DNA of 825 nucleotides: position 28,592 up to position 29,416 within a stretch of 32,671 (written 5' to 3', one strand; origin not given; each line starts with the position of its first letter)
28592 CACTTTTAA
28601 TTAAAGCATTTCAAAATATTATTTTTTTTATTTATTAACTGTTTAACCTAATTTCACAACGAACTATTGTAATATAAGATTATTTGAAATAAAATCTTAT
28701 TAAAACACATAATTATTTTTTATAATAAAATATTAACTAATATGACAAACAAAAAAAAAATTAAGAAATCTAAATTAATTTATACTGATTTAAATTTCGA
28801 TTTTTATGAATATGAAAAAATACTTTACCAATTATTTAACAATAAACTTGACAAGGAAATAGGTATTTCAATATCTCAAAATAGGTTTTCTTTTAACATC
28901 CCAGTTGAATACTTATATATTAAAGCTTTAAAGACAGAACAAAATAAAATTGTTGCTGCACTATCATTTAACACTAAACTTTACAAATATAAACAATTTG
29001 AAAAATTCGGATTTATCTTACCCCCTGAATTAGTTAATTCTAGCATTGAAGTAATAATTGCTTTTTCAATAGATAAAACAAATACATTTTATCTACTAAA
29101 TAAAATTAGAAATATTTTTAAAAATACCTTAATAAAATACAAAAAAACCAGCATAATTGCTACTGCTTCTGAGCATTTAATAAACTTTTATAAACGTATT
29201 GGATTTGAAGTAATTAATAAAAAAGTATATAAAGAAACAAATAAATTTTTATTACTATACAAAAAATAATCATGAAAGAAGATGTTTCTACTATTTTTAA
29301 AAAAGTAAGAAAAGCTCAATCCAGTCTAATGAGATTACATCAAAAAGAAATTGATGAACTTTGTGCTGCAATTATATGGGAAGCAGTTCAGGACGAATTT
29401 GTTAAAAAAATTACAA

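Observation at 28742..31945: Compact AT-rich operon: atypical GNAT-like protein + SucD-like acylating aldehyde dehydrogenase + omega-aminotransferase, not matching a canonical pathway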

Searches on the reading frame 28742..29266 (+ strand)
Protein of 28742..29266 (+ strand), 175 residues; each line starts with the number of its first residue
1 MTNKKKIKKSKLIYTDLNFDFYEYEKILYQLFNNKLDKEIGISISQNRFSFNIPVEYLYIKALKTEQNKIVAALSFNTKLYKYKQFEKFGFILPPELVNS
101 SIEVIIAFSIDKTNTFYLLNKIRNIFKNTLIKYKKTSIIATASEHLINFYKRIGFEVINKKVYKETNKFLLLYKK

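Call 3: search_protein_families(library=pfam, proteins=[window:28742-29266:+], max_evalue=0.1)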
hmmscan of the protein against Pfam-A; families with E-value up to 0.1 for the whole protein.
window:28742-29266:+ (175 aa): 2 families
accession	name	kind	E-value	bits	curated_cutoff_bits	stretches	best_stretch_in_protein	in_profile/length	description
PF13673.13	Acetyltransf_10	-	0.003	18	23.6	1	132-165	84-117/128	Acetyltransferase (GNAT) domain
PF13133.11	DUF3949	-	0.066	14.2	25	1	53-72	2-21/61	Protein of unknown function (DUF3949)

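Call 4: search_protein_families(library=ncbifam, proteins=[window:28742-29266:+], max_evalue=0.1)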
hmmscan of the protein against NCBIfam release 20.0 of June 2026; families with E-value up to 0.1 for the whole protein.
window:28742-29266:+ (175 aa): 0 families

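Call 9: find_homologous_proteins(query=window:28742-29266:+, max_evalue=0.001)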
Query window:28742-29266:+ (175 aa): 1 proteins with E <= 0.001 among 122 candidates.
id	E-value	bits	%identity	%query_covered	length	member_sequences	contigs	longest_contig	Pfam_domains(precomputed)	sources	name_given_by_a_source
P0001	2.8e-101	354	100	100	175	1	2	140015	-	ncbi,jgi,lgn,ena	-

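Call 13: find_encoding_contigs(protein=P0001, flank=10000, max_places=6)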
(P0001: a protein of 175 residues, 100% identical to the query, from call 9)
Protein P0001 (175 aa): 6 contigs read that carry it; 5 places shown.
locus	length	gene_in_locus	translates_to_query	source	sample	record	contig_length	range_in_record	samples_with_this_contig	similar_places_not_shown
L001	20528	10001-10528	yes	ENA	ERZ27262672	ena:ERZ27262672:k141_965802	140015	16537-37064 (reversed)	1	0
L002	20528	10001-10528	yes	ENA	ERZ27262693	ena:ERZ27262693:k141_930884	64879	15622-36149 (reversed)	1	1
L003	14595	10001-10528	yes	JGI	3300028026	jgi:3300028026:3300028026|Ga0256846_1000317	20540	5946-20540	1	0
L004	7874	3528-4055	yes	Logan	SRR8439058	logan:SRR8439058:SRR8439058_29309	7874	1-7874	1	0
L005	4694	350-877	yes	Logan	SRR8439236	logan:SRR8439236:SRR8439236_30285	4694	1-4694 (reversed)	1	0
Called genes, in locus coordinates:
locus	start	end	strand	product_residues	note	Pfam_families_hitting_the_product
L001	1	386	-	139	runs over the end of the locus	PF00237:Ribosomal_L22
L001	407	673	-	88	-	PF00203:Ribosomal_S19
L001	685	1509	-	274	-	PF00181:Ribosomal_L2_N, PF03947:Ribosomal_L2_C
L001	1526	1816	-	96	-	PF00276:Ribosomal_L23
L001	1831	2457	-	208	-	PF00573:Ribosomal_L4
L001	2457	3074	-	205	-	PF00297:Ribosomal_L3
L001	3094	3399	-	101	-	PF00338:Ribosomal_S10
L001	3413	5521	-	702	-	PF00009:GTP_EFTU, PF03144:GTP_EFTU_D2, PF22042:EF-G_D2, PF14492:EFG_III, PF16658:RF3_C (weak), PF03764:EFG_IV, PF00679:EFG_C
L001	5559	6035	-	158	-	PF00177:Ribosomal_S7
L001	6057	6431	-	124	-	PF00164:Ribosom_S12_S23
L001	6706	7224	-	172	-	-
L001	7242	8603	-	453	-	PF14841:FliG_M (faint), PF03448:MgtE_N, PF00571:CBS, PF01769:MgtE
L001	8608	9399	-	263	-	PF00398:RrnaAD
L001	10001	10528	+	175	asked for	-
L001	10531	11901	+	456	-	PF00171:Aldedh, PF05893:LuxC (weak)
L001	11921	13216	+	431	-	PF00202:Aminotran_3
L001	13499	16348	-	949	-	PF02347:GDC-P, PF00266:Aminotran_5 (faint), PF02347:GDC-P, PF21478:GcvP2_C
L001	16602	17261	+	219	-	-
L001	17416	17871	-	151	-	PF01668:SmpB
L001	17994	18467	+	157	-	PF02590:SPOUT_MTase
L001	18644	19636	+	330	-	PF13310:Virulence_RhuM, PF02661:Fic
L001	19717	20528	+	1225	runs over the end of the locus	PF00512:HisKA, PF02518:HATPase_c, PF14501:HATPase_c_5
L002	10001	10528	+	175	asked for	-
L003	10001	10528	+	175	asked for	-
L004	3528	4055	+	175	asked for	-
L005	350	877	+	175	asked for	-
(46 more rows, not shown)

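Call 20: search_protein_representatives(protein=window:28742-29266:+)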
Query: 175 residues. Proteins with E-value up to 0.001 (for the whole library): 10; up to 1e-10: 1; up to 1e-30: 1. The best 10 are listed.
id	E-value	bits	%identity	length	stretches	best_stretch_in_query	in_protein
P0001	9.1e-102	354.0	100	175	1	1-175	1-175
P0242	2.1e-08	50.6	35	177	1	57-172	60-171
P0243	2.2e-06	44.0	26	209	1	20-171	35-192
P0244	2.4e-05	40.6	27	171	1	23-171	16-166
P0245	1.0e-04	38.6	32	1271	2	50-131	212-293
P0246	2.2e-04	37.5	32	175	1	19-171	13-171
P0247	2.6e-04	37.3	33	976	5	25-72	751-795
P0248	3.3e-04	37.0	33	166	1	64-163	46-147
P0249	5.6e-04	36.2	35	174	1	20-173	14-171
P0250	8.2e-04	35.7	36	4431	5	116-154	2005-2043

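Call 21: list_cluster_members(proteins=[P0001, P0002, P0122])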
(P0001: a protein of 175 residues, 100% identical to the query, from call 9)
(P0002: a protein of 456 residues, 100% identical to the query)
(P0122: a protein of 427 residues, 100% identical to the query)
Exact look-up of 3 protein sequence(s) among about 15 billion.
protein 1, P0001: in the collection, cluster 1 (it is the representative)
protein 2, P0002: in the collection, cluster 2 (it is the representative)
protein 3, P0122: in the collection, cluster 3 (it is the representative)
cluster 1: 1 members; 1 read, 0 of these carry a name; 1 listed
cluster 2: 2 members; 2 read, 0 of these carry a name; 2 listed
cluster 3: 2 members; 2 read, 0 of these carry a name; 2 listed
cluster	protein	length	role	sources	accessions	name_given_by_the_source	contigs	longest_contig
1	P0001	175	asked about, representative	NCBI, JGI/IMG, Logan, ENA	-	-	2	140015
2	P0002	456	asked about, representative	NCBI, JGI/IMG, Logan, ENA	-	-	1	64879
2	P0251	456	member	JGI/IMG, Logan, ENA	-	-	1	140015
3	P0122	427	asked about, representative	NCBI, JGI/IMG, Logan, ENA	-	-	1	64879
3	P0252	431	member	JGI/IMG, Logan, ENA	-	-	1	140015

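Call 23: search_protein_families(library=pfam, proteins=[P0242, P0243, P0244, P0246, P0248, P0249], max_evalue=0.1)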
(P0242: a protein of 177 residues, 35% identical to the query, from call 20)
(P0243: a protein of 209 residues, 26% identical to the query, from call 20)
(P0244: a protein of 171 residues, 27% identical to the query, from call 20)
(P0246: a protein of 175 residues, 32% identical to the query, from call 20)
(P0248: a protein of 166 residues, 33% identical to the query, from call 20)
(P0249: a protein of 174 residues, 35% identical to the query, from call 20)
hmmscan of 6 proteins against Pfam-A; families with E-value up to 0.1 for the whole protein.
P0242 (177 aa): 0 families

P0243 (209 aa): 2 families
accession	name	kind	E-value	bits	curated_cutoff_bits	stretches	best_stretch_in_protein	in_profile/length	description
PF12027.13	DUF3514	-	0.022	14.9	25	1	72-174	38-147/256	Protein of unknown function (DUF3514)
PF04864.19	Alliinase_C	-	0.064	12.6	22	0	157-193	186-222/363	Allinase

P0244 (171 aa): 0 families

P0246 (175 aa): 1 family
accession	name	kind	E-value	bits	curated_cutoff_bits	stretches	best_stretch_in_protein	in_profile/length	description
PF00583.31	Acetyltransf_1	-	0.057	14.1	20.7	1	41-113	18-90/116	Acetyltransferase (GNAT) family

P0248 (166 aa): 0 families

P0249 (174 aa): 0 families

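Call 24: find_encoding_contigs(protein=P0242, flank=8000, max_places=3)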
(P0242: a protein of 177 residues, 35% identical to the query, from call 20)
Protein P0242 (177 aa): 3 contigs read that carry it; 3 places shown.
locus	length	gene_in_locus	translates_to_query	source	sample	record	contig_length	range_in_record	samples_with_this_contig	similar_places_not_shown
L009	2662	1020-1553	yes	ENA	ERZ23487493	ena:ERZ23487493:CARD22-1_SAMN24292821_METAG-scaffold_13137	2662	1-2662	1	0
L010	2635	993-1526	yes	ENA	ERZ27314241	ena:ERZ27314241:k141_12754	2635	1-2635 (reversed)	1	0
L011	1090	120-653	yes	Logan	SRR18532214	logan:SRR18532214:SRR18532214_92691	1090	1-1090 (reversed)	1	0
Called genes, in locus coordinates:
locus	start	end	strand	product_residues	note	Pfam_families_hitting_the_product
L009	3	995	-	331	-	?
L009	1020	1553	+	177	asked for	-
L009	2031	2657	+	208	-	-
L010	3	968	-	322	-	?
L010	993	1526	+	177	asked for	-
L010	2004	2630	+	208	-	-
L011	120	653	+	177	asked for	-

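Call 26: find_encoding_contigs(protein=P0246, flank=8000, max_places=3)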
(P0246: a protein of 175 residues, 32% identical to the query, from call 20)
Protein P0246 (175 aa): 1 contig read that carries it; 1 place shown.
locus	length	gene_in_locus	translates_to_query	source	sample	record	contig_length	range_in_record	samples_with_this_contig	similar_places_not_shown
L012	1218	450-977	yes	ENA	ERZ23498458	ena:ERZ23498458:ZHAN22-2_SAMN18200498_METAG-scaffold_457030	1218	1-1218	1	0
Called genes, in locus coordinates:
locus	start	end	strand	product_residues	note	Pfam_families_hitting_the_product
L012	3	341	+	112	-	?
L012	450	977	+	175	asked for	-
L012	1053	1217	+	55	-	?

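Call 27: find_encoding_contigs(protein=P0249, flank=8000, max_places=3)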
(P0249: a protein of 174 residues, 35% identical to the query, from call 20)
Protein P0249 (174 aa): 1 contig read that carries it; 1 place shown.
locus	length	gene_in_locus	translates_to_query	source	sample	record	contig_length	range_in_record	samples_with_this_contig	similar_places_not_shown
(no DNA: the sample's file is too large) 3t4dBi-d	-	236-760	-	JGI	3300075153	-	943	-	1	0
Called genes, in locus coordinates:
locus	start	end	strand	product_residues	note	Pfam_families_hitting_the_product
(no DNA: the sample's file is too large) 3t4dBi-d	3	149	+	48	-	?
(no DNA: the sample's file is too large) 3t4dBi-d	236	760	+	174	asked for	-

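Call 29: search_solved_structures(query=A1, max_evalue=10)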
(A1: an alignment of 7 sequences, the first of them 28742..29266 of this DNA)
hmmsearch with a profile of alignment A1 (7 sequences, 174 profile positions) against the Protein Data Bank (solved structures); distinct sequences matched with E-value up to 10: 2.
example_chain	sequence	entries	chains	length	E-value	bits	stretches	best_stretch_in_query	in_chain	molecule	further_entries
8j0h_A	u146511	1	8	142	0.27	14.4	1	71-141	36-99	Uncharacterized protein C4H3.06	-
4jis_A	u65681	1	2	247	1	12.5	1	7-67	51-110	ribitol-5-phosphate cytidylyltransferase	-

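Call 38: predict_structure(alignment_id=A1)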
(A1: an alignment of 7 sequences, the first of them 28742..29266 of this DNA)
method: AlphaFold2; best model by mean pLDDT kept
length: 175 residues; sequences in the alignment: 7
mean_pLDDT: 72.9   pTM: 0.70
mean pLDDT of the five models: 72.9, 72.5, 68.9, 68.9, 68.2
residues with pLDDT >= 90: 52; 70-90: 61; 50-70: 20; < 50: 42
segments of 3 or more residues with pLDDT < 50: 1-17, 21-23, 32-50
pLDDT, mean of each block of 10 residues (from residue 1): 39 47 49 37 34 72 75 84 84 94 78 77 92 95 87 94 90 93
secondary structure, 60 per line:
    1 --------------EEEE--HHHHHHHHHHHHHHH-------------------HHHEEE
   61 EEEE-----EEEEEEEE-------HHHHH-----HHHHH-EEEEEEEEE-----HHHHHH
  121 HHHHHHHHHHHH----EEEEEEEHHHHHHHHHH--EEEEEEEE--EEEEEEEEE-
elements in order: E15-18 H21-35 E58-64 E70-77 H85-89 H95-99 E101-109 H115-132 E137-143 H144-153 E156-163 E166-174

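Call 40: find_related_loci(query=A2, collection=metagenome_contigs, flank=8000)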
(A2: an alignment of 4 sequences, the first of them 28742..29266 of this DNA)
Query A2 (175 aa) in metagenome_contigs; peptide patterns used: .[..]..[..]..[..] (x = any residue, [..] = any of these).
410 stretches matched a pattern, but none encodes a relative of the query by tblastn (E <= 1e-3).

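Call 41: fold_search(model_id=the predicted structure, library=pdb)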
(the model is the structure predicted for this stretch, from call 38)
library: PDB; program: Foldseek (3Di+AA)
matches with E <= 10: 1366; with E <= 0.001: 392
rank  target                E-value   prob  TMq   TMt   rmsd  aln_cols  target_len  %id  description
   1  7kwh_A                1.3e-06  1.00  0.58  0.60   5.8       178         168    7  Spermidine N-acetyltransferase SpeG K23-Y30 chimera from Vibrio cholerae and hSSAT (released 2020-12-16)
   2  7kwq_C                1.6e-06  1.00  0.59  0.61   5.5       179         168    8  Spermidine N-acetyltransferase SpeG R149-K152 chimera from Vibrio cholerae and hSSAT (released 2020-12-16)
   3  7kx3_C                1.7e-06  1.00  0.59  0.61   5.4       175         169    9  SpeG Spermidine N-acetyltransferase F149G mutant from Vibrio cholerae (released 2020-12-16)
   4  8iym_B                1.8e-06  1.00  0.58  0.66   4.8       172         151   16  Crystal structure of a protein acetyltransferase, HP0935 (released 2024-04-10)
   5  6vfm_A                3.0e-06  1.00  0.61  0.63   5.1       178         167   11  Crystal structure of SpeG allosteric polyamine acetyltransferase from Bacillus thuringiensis (released 2020-02-19)
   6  6cx8_B                3.2e-06  1.00  0.58  0.60   5.0       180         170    8  Crystal structure of spermidine/spermine N-acetyltransferase SpeG from Vibrio cholerae in complex with manganese ions. (released 2018-04-18)
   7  7kx2_C                3.4e-06  1.00  0.59  0.61   5.3       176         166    9  Spermidine N-acetyltransferase SpeG F149A mutant from Vibrio cholerae (released 2020-12-16)
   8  7kx3_B                3.6e-06  1.00  0.59  0.60   5.0       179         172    9  SpeG Spermidine N-acetyltransferase F149G mutant from Vibrio cholerae (released 2020-12-16)
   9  7kwq_B                3.6e-06  1.00  0.58  0.59   5.8       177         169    8  Spermidine N-acetyltransferase SpeG R149-K152 chimera from Vibrio cholerae and hSSAT (released 2020-12-16)
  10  1y9k_B                4.6e-06  1.00  0.56  0.63   5.5       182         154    8  IAA acetyltransferase from Bacillus cereus ATCC 14579 (released 2005-02-01)
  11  7kx3_A                4.9e-06  1.00  0.60  0.62   5.6       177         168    9  SpeG Spermidine N-acetyltransferase F149G mutant from Vibrio cholerae (released 2020-12-16)
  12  7kwx_B                4.9e-06  1.00  0.60  0.60   5.6       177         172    9  Spermidine N-acetyltransferase SpeG N152L mutant from Vibrio cholerae (released 2020-12-16)
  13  7kwx_A                5.2e-06  1.00  0.59  0.61   6.3       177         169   10  Spermidine N-acetyltransferase SpeG N152L mutant from Vibrio cholerae (released 2020-12-16)
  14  7kwq_A                5.6e-06  1.00  0.58  0.60   5.8       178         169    8  Spermidine N-acetyltransferase SpeG R149-K152 chimera from Vibrio cholerae and hSSAT (released 2020-12-16)
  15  7kwj_B                5.9e-06  1.00  0.60  0.63   4.1       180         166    9  Spermidine N-acetyltransferase SpeG K23-Q34 chimera from Vibrio cholerae and hSSAT (released 2020-12-16)
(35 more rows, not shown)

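Call 52: search_protein_families(library=pfam, proteins=[L009:3-995:-, L009:2031-2657:+, L012:3-341:+, L012:1053-1217:+], max_evalue=0.01)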
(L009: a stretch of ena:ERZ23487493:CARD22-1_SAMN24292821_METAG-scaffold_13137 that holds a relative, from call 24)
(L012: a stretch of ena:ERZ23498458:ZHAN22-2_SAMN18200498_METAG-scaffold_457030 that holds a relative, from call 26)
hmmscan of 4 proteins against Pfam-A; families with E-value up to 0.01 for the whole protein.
L009:3-995:- (331 aa): 2 families
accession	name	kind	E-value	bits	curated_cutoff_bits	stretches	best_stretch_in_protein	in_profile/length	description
PF07695.17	7TMR-DISM_7TM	-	0.00057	20.3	29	1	204-322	7-125/205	7TM diverse intracellular signalling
PF02837.24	Glyco_hydro_2_N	-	0.0043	17.4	28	0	78-134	51-107/169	Glycosyl hydrolases family 2, sugar binding domain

L009:2031-2657:+ (208 aa): 0 families

L012:3-341:+ (112 aa): 0 families

L012:1053-1217:+ (55 aa): 0 families

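Call 62: find_related_loci(query=A3, collection=metagenome_contigs, flank=8000)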
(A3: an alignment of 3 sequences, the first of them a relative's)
Query A3 (175 aa) in metagenome_contigs; peptide patterns used: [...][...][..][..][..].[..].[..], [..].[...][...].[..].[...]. (x = any residue, [..] = any of these).
600 stretches matched a pattern (row limit reached: there are more); 1 encode a relative of the query (tblastn E <= 1e-3); 1 distinct loci.
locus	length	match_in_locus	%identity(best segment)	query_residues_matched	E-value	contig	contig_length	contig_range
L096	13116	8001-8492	35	10-172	2e-31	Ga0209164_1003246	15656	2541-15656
